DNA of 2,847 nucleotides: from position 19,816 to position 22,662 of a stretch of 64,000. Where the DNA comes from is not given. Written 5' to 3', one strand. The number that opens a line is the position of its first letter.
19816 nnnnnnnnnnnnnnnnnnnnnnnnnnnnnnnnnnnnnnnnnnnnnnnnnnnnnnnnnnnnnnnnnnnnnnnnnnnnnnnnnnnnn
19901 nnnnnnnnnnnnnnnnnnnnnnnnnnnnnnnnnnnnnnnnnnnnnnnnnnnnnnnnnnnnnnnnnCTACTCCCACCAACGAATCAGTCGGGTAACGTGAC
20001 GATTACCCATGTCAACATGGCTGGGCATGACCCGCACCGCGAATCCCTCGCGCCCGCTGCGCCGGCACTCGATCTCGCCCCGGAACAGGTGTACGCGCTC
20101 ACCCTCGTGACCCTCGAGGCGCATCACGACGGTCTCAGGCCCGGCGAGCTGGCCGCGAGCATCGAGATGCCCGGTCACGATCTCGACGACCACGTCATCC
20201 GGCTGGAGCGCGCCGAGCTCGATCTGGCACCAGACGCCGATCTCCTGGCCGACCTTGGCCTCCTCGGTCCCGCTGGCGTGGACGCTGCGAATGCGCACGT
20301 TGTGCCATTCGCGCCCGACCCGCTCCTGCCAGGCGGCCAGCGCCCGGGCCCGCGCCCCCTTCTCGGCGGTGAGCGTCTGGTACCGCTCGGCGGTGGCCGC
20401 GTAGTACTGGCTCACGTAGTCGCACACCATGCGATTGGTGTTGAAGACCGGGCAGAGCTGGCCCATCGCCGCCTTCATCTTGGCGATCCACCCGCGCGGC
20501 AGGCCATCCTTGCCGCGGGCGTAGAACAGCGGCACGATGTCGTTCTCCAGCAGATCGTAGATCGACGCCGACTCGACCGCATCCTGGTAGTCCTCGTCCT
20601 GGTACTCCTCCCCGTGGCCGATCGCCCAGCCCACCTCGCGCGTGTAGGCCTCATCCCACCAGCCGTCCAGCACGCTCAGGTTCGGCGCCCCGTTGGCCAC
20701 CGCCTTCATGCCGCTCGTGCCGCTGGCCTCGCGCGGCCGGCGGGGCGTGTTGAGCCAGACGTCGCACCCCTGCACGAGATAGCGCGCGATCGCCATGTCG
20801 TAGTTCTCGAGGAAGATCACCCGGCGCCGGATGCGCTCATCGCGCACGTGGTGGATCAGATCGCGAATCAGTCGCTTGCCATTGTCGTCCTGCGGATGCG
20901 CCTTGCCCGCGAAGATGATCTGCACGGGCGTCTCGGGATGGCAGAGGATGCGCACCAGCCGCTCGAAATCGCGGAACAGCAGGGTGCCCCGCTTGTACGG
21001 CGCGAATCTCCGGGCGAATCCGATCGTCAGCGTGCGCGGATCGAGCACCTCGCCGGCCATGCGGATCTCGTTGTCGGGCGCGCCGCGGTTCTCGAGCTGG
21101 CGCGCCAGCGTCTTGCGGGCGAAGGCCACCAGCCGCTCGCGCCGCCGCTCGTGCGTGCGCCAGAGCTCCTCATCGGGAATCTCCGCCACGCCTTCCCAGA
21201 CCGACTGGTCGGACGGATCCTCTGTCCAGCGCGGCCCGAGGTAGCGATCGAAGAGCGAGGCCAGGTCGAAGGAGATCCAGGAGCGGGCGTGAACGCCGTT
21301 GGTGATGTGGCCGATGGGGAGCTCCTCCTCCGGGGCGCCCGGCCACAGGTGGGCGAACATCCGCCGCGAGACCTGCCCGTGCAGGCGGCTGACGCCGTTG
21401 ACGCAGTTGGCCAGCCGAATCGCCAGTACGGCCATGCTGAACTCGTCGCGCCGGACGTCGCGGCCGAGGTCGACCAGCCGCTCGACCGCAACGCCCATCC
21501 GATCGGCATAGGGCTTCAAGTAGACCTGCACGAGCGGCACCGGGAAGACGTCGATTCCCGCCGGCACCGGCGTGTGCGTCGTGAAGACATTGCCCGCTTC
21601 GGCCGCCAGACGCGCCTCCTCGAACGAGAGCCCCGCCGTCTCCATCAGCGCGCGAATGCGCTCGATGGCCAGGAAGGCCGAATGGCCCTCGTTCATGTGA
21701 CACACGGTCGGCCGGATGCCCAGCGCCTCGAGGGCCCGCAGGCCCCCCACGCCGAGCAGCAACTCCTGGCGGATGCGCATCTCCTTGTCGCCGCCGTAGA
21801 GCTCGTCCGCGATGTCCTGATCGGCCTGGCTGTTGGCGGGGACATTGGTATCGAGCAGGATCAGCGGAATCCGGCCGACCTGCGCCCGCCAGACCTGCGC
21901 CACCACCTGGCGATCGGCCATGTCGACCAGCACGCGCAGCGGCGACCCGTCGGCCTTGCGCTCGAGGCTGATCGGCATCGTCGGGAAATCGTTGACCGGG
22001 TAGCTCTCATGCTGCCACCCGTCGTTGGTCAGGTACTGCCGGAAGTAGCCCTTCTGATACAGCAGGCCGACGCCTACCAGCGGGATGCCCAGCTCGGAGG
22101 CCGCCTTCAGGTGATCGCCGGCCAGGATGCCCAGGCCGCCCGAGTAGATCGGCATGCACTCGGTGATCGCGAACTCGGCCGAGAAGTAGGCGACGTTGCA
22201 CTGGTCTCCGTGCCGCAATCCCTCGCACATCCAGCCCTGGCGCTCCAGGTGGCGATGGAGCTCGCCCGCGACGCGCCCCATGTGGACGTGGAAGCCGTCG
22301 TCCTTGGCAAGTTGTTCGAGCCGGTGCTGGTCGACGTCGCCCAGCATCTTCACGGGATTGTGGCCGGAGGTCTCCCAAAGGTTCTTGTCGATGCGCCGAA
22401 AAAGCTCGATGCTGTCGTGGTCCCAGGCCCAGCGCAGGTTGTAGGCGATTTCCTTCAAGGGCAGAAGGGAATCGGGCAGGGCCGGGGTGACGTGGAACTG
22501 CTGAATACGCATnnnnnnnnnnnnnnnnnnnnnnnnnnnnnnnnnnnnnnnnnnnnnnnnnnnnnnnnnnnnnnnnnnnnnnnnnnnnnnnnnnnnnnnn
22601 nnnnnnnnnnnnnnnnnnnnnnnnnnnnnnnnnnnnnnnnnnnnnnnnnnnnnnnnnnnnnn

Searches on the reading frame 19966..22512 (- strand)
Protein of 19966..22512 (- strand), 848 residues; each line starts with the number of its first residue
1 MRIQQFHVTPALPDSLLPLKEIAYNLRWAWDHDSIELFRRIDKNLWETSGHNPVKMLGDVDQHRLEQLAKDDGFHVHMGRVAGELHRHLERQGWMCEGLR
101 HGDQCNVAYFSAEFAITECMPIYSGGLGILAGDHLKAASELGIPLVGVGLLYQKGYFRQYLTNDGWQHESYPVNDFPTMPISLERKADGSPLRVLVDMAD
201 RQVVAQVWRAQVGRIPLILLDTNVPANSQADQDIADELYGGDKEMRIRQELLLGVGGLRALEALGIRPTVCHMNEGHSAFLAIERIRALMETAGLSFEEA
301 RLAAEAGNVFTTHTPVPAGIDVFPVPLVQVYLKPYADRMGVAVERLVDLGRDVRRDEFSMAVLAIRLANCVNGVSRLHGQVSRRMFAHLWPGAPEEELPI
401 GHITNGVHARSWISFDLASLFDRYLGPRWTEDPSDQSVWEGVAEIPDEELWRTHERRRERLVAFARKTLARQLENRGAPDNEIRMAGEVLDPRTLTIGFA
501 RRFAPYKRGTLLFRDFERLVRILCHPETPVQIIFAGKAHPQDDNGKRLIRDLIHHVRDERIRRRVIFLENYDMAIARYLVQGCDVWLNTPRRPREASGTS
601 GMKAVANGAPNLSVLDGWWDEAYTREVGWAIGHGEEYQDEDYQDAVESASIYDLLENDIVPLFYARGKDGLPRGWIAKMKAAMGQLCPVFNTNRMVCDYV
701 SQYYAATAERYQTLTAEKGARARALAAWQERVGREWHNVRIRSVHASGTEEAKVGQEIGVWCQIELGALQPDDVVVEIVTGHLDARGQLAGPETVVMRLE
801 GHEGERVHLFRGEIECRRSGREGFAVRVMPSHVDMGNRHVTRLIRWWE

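Call 6: search_protein_families(library=pfam, proteins=[window:19966-22512:-], max_evalue=0.1)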
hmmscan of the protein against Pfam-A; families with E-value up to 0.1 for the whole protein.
window:19966-22512:- (848 aa): 2 families
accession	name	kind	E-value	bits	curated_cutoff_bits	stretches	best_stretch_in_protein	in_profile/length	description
PF00343.26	Phosphorylase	-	1.4e-34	120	27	2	269-617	218-579/713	Carbohydrate phosphorylase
PF11897.13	DUF3417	-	1.9e-33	115.6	25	1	12-120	1-109/109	Protein of unknown function (DUF3417)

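Call 64: find_homologous_proteins(query=window:19966-22512:-, max_evalue=1e-50)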
Query window:19966-22512:- (848 aa): 8000 proteins with E <= 1e-50 among 8000 candidates; the best 120 are listed.
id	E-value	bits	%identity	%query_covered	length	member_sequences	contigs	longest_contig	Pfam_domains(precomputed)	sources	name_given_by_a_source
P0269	0.0e+0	1855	93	100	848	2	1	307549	PF11897.14,PF28476.1,PF00343.27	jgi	-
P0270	0.0e+0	1687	84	100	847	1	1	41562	PF11897.14,PF28476.1,PF00343.27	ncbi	-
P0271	0.0e+0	1649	80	100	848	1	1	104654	PF11897.14,PF28476.1,PF00343.27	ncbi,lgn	-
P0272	0.0e+0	1616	80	100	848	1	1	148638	PF11897.14,PF28476.1,PF00343.27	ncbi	-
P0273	0.0e+0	1511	74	100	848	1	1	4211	PF11897.14,PF28476.1,PF00343.27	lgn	-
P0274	0.0e+0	1471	73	100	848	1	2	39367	PF11897.14,PF28476.1,PF00343.27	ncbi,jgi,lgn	jgi:glycogen phosphorylase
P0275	0.0e+0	1466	73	100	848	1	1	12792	PF11897.14,PF28476.1,PF00343.27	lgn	-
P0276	0.0e+0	1451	71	100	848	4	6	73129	PF11897.14,PF28476.1,PF00343.27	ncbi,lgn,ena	-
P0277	0.0e+0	1450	72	100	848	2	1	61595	PF11897.14,PF28476.1,PF00343.27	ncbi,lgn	-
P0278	0.0e+0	1445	71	100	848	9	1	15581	PF11897.14,PF28476.1,PF00343.27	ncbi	-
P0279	0.0e+0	1443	71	100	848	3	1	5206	PF11897.14,PF28476.1,PF00343.27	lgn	-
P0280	0.0e+0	1443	72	100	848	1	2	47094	PF11897.14,PF28476.1,PF00343.27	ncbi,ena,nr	ncbi:MAG: alpha-glucan family phosphorylase [Candidatus Eisenbacteria sp.]|nr:alpha-glucan family ph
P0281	0.0e+0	1391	69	100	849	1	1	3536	PF11897.14,PF28476.1,PF00343.27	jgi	jgi:starch phosphorylase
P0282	0.0e+0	1389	68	100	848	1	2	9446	PF11897.14,PF28476.1,PF00343.27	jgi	-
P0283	0.0e+0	1383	68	100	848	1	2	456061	PF11897.14,PF28476.1,PF00343.27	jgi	jgi:glycogen phosphorylase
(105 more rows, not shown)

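Call 65: find_encoding_contigs(protein=P0270, flank=6000, max_places=2)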
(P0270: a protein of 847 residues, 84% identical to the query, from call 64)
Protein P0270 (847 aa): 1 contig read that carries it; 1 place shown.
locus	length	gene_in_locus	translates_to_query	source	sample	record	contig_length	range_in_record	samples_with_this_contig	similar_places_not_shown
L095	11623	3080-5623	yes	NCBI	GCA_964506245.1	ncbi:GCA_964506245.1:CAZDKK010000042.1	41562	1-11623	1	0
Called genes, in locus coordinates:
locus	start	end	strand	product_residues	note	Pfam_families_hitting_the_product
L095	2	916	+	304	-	?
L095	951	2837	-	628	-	PF16656:Pur_ac_phosph_N (faint), PF00041:fn3 (weak)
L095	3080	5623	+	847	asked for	PF11897:DUF3417, PF00343:Phosphorylase, PF28476:GlgP_C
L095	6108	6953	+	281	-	-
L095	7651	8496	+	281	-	-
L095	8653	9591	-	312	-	PF13432:TPR_16, PF14559:TPR_19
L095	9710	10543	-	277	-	PF04542:Sigma70_r2, PF08281:Sigma70_r4_2 (weak), PF04545:Sigma70_r4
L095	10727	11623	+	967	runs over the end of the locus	PF12770:CHAT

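Call 66: find_encoding_contigs(protein=P0271, flank=6000, max_places=2)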
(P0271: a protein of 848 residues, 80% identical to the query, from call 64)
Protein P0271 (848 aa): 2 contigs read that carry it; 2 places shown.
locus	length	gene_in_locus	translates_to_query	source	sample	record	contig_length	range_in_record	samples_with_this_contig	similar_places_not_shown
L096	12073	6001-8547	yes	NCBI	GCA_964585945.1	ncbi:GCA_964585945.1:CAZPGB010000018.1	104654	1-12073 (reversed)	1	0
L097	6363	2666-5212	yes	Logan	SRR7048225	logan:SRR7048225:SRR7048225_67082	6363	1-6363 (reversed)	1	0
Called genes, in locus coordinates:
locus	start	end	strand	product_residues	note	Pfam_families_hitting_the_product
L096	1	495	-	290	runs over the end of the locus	PF00149:Metallophos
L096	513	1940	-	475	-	-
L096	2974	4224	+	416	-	-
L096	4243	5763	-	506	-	PF00041:fn3 (faint)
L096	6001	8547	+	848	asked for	PF11897:DUF3417, PF00343:Phosphorylase, PF28476:GlgP_C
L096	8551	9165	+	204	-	PF00293:NUDIX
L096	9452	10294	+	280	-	-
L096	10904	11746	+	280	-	-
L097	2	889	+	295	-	?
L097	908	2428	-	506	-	PF00041:fn3 (faint)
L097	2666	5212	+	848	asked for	PF11897:DUF3417, PF00343:Phosphorylase, PF28476:GlgP_C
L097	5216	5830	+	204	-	PF00293:NUDIX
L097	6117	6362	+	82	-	?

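Call 67: find_encoding_contigs(protein=P0272, flank=6000, max_places=2)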
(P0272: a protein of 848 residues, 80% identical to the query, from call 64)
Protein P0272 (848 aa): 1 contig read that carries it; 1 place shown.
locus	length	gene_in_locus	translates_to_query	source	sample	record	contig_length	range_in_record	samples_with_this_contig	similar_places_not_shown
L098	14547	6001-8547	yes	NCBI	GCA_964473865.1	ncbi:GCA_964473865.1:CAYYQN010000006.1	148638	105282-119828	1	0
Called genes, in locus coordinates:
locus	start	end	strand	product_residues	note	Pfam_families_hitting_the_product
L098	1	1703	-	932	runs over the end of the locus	PF02922:CBM_48, PF00128:Alpha-amylase (weak), PF02806:Alpha-amylase_C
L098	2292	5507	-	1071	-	PF13860:FlgD_ig (weak)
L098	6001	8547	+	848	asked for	PF11897:DUF3417, PF00343:Phosphorylase, PF28476:GlgP_C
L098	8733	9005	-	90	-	-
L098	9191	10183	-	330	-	PF00005:ABC_tran, PF13304:AAA_21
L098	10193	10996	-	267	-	PF06182:ABC2_membrane_6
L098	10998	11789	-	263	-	PF01061:ABC2_membrane (weak), PF06182:ABC2_membrane_6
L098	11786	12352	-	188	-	PF13622:4HBT_3 (weak), PF03061:4HBT, PF13279:4HBT_2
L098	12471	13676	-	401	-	PF01053:Cys_Met_Meta_PP, PF00155:Aminotran_1_2 (weak)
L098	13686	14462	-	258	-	PF02001:DUF134, PF02579:Nitro_FeMo-Co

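Call 73: search_protein_families(library=pfam, proteins=[L095:6108-6953:+, L096:9452-10294:+], max_evalue=0.1)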
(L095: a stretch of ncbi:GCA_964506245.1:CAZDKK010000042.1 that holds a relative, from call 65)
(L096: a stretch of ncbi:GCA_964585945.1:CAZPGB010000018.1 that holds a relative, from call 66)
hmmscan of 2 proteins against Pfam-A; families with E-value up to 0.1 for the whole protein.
L095:6108-6953:+ (281 aa): 0 families

L096:9452-10294:+ (280 aa): 0 families

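Call 83: find_homologous_proteins(query=L095:6108-6953:+)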
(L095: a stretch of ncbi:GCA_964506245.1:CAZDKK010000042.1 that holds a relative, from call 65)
Query L095:6108-6953:+ (281 aa): 47 proteins with E <= 0.001 among 2098 candidates.
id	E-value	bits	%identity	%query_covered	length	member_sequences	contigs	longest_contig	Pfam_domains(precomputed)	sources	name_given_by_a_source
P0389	2.7e-179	614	94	100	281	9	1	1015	-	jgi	-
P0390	1.1e-161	556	83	100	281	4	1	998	-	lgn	-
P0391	2.3e-148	512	79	100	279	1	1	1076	-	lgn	-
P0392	5.9e-148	511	78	100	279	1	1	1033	-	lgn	-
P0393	6.5e-146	504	76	100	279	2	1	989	-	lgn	-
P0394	9.2e-146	503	77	100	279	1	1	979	-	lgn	-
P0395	1.3e-145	503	77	100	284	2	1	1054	-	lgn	-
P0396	6.4e-143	494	77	100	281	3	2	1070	-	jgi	-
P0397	2.7e-136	472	73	100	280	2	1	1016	-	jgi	-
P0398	1.3e-132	460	72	100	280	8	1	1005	-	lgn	-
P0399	1.6e-122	427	66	100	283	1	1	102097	-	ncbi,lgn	-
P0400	1.5e-121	424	69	94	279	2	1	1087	-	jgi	jgi:hypothetical protein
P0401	9.9e-119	415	67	100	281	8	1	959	-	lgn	-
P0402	9.0e-116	405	66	100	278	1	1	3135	-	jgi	jgi:hypothetical protein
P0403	5.4e-115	402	65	100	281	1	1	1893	-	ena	-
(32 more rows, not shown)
